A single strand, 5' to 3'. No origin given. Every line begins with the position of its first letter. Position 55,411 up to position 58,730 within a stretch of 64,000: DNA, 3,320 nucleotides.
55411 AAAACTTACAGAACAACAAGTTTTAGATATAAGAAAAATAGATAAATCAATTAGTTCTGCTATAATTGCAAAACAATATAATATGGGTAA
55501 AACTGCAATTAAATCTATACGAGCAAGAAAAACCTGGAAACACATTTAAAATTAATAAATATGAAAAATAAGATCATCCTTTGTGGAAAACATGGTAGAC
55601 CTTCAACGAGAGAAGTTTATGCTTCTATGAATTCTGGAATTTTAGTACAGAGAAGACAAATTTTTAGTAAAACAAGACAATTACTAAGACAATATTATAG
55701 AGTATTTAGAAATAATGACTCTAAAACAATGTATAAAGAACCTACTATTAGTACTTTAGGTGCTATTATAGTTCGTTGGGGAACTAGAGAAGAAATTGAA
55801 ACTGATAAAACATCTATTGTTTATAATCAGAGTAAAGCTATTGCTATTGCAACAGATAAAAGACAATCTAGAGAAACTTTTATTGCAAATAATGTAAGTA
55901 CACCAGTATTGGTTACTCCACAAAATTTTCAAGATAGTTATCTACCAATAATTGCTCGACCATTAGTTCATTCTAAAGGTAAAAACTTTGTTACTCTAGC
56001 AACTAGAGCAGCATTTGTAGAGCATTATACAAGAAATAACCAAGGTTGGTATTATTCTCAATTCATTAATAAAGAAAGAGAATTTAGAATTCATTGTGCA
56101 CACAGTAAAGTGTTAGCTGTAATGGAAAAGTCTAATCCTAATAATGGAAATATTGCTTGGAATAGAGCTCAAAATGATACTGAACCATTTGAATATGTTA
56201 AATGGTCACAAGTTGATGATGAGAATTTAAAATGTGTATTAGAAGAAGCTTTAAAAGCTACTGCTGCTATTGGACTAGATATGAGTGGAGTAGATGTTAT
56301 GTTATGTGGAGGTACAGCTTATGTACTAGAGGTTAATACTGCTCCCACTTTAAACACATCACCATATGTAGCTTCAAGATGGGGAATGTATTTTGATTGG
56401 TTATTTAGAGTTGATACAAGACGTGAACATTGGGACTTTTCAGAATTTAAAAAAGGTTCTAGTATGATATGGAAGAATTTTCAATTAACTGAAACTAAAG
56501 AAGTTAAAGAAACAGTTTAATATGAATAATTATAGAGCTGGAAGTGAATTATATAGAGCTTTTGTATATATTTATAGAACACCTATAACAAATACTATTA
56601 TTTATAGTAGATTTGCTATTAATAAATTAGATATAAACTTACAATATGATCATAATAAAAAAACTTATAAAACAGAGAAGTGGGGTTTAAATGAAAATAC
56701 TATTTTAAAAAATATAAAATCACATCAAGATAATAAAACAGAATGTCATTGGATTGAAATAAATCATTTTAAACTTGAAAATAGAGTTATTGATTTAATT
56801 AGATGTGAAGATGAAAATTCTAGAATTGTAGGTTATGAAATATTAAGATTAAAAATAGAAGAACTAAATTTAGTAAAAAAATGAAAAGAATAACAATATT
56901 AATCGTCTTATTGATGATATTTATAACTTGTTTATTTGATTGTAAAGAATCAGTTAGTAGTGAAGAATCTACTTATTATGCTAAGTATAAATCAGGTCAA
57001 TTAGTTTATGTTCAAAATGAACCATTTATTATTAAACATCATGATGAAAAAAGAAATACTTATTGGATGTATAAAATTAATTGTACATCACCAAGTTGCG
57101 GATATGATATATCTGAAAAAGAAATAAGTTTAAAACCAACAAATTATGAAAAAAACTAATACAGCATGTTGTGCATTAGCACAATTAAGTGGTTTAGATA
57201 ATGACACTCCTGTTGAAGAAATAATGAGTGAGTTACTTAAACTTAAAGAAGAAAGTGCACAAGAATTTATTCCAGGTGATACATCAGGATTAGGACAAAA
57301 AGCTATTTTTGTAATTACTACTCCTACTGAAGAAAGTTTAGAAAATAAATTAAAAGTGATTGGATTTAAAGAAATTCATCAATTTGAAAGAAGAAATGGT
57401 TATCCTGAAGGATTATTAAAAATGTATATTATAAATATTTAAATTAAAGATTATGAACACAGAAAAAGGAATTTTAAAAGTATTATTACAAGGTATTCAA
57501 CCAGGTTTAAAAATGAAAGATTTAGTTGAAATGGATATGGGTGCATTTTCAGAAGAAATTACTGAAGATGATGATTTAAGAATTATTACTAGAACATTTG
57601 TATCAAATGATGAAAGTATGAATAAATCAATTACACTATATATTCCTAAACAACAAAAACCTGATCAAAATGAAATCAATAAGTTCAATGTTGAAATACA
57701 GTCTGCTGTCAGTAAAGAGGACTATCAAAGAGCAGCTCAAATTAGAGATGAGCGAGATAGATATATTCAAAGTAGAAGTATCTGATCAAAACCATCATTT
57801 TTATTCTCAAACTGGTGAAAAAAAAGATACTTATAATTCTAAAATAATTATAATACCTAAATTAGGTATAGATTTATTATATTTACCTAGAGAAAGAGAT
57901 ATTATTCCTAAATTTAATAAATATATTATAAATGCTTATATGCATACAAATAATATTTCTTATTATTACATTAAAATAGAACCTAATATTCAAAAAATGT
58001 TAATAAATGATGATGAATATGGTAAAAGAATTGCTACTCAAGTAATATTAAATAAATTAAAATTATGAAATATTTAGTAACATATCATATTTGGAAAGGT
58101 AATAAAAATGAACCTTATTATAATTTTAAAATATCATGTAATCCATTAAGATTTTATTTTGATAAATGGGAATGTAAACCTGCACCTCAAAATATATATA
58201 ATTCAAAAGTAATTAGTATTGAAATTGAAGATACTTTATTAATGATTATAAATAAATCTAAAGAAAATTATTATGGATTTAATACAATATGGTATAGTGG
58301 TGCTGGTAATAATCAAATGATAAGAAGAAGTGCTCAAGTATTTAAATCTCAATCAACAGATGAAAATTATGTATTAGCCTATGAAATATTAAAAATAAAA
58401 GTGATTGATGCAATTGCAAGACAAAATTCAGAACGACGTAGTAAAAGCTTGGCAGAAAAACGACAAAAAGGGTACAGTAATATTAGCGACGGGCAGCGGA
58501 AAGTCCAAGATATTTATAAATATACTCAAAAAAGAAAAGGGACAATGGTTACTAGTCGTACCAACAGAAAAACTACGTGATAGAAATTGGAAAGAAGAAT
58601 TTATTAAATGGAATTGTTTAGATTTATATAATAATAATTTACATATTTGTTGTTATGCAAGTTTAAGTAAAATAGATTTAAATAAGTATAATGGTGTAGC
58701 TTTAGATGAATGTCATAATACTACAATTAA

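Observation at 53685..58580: Second array of the same small-protein family on the plus strand (array B), interleaved with an HNH nuclease and an ATP-grasp gene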

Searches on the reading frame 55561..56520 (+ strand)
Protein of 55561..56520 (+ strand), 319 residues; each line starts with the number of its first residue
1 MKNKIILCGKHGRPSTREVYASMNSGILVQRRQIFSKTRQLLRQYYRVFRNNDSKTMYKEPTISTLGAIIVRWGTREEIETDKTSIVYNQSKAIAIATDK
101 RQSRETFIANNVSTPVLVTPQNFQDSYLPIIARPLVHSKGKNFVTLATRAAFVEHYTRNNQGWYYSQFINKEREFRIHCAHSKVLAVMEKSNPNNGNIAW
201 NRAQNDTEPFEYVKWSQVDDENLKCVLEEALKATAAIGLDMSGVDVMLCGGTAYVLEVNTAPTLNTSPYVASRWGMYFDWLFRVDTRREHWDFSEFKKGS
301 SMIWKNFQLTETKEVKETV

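Call 7: search_protein_families(library=phrogs, proteins=[window:55561-56520:+], max_evalue=1)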
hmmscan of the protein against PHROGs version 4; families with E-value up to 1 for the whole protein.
window:55561-56520:+ (319 aa): 2 families
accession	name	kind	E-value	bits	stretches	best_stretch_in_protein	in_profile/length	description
phrog_2599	-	moron, auxiliary metabolic gene and host takeover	1.7e-20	74.3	1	35-265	53-291/708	ribosomal protein S6 glutaminyl transferase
phrog_30801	-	unknown function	0.094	13.9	1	199-248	3-52/102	-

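Call 13: find_related_loci(query=window:55561-56520:+, collection=viral_contigs, flank=10000)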
Query window:55561-56520:+ (319 aa) in viral_contigs; peptide patterns used: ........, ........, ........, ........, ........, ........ (x = any residue, [..] = any of these).
9 stretches matched a pattern; 3 encode a relative of the query (tblastn E <= 1e-3); 3 distinct loci.
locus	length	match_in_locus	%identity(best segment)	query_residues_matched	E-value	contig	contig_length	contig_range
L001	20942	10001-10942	84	1-314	0e+0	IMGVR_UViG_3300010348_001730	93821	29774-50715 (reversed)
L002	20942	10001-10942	84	1-314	0e+0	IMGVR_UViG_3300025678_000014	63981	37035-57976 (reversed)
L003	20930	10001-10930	79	5-313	9e-175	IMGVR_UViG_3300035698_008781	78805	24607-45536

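Call 100: search_protein_families(library=ncbifam, proteins=[window:55561-56520:+], max_evalue=0.01)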
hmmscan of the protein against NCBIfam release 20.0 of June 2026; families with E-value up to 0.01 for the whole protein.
window:55561-56520:+ (319 aa): 11 families
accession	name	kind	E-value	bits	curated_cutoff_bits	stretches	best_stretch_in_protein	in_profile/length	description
NF040720.1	MptN_Meth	equivalog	2.4e-09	36.7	350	1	85-264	87-271/291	tetrahydromethanopterin:alpha-L-glutamate ligase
TIGR00768.1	rimK_fam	subfamily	1.9e-07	30.7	143.4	1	87-267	75-260/276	RimK family alpha-L-glutamate ligase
NF002378.0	PRK01372.1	subfamily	3.9e-07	29.1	243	1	90-281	89-293/305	D-alanine--D-alanine ligase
TIGR01205.1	D_ala_D_alaTIGR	subfamily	0.0001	21.4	245.65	1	172-265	193-290/318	D-alanine--D-alanine ligase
NF009405.0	PRK12767.1-4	equivalog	0.00016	20.8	390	1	80-176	93-191/320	carbamoyl phosphate synthase-like protein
NF007764.0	PRK10446.1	equivalog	0.00027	20.3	331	1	228-265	231-268/300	30S ribosomal protein S6--L-glutamate ligase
NF009402.0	PRK12767.1-1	equivalog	0.0011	17.9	218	1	75-179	91-204/329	carbamoyl phosphate synthase-like protein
NF011169.0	PRK14571.1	equivalog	0.0012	18.2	404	1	211-281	213-287/300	D-alanyl-alanine synthetase A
NF038074.1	fam_STM4014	hypoth_equivalog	0.0019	17.6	175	0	77-123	95-140/349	STM4014 family protein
NF053643.1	Ddl_archaea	equivalog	0.0021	17.1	500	1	76-262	82-272/367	putative pseudomurein biosynthesis ATP-grasp protein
NF011170.0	PRK14572.1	equivalog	0.0092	15.1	489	0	216-266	268-319/351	D-alanyl-alanine synthetase A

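Call 101: search_protein_families(library=pfam, proteins=[window:55561-56520:+], max_evalue=0.01)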
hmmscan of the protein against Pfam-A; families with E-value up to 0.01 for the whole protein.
window:55561-56520:+ (319 aa): 3 families
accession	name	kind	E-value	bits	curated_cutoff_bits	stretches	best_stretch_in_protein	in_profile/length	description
PF08443.16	RimK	-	5.4e-05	23.3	21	1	162-266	75-171/188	RimK-like ATP-grasp domain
PF02655.19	ATP-grasp_3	-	0.0018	18.9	23.2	1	98-260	2-155/160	ATP-grasp domain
PF07478.18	Dala_Dala_lig_C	-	0.0031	17.5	24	1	208-275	120-192/204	D-ala D-ala ligase C-terminus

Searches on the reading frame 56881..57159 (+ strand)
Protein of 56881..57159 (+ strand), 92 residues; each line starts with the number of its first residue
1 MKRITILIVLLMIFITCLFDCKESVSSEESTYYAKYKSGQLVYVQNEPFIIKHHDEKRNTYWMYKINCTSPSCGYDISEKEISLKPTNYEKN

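Call 70: search_protein_families(library=phrogs, proteins=[window:56881-57159:+], max_evalue=0.001)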
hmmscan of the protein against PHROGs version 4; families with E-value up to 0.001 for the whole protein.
window:56881-57159:+ (92 aa): 0 families

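Call 100: search_protein_families(library=ncbifam, proteins=[window:56881-57159:+], max_evalue=0.01)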
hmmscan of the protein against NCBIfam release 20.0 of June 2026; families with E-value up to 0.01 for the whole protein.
window:56881-57159:+ (92 aa): 0 families

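Call 101: search_protein_families(library=pfam, proteins=[window:56881-57159:+], max_evalue=0.01)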
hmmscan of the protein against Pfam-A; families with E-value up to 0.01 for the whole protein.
window:56881-57159:+ (92 aa): 1 family
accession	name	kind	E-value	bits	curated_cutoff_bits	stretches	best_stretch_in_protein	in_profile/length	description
PF14478.12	DUF4430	-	0.0054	17.6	23.8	1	53-74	33-54/72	Domain of unknown function (DUF4430)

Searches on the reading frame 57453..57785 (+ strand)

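Call 70: search_protein_families(library=phrogs, proteins=[window:57453-57785:+], max_evalue=0.001)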
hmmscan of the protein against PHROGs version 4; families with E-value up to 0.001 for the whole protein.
window:57453-57785:+ (110 aa): 0 families

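Call 100: search_protein_families(library=ncbifam, proteins=[window:57453-57785:+], max_evalue=0.01)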
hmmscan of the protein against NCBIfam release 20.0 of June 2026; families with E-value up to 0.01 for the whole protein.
window:57453-57785:+ (110 aa): 0 families

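Call 101: search_protein_families(library=pfam, proteins=[window:57453-57785:+], max_evalue=0.01)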
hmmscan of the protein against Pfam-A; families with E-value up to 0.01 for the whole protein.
window:57453-57785:+ (110 aa): 1 family
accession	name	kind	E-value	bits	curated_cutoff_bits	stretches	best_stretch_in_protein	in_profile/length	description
PF02151.25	UVR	-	0.00029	20.9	21.5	1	81-100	10-29/36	UvrB/uvrC motif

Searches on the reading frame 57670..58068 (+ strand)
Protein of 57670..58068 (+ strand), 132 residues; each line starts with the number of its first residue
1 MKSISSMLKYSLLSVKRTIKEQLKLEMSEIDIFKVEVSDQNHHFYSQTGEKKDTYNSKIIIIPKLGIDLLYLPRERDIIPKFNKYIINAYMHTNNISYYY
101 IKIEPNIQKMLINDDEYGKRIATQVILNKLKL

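Call 7: search_protein_families(library=phrogs, proteins=[window:57670-58068:+], max_evalue=1)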
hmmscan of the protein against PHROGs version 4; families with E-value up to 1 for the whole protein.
window:57670-58068:+ (132 aa): 1 family
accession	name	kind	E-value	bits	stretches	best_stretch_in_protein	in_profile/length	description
phrog_13878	-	unknown function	0.04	14.8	1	23-68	53-98/123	-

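Call 56: search_protein_families(library=pfam, proteins=[window:57670-58068:+], max_evalue=0.1)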
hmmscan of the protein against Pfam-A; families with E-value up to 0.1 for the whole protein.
window:57670-58068:+ (132 aa): 0 families

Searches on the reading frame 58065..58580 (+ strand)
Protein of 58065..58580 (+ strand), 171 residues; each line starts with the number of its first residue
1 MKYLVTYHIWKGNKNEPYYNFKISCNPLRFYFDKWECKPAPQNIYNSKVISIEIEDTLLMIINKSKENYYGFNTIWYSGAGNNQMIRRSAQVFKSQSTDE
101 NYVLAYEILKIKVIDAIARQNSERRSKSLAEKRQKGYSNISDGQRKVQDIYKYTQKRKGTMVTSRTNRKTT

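Call 7: search_protein_families(library=phrogs, proteins=[window:58065-58580:+], max_evalue=1)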
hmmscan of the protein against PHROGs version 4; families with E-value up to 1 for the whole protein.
window:58065-58580:+ (171 aa): 0 families

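Call 56: search_protein_families(library=pfam, proteins=[window:58065-58580:+], max_evalue=0.1)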
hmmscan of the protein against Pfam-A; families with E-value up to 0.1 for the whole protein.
window:58065-58580:+ (171 aa): 1 family
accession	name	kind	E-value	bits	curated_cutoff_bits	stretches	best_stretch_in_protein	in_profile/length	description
PF25297.1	DUF7878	-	0.0041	17.5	25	1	23-78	44-99/128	Domain of unknown function (DUF7878)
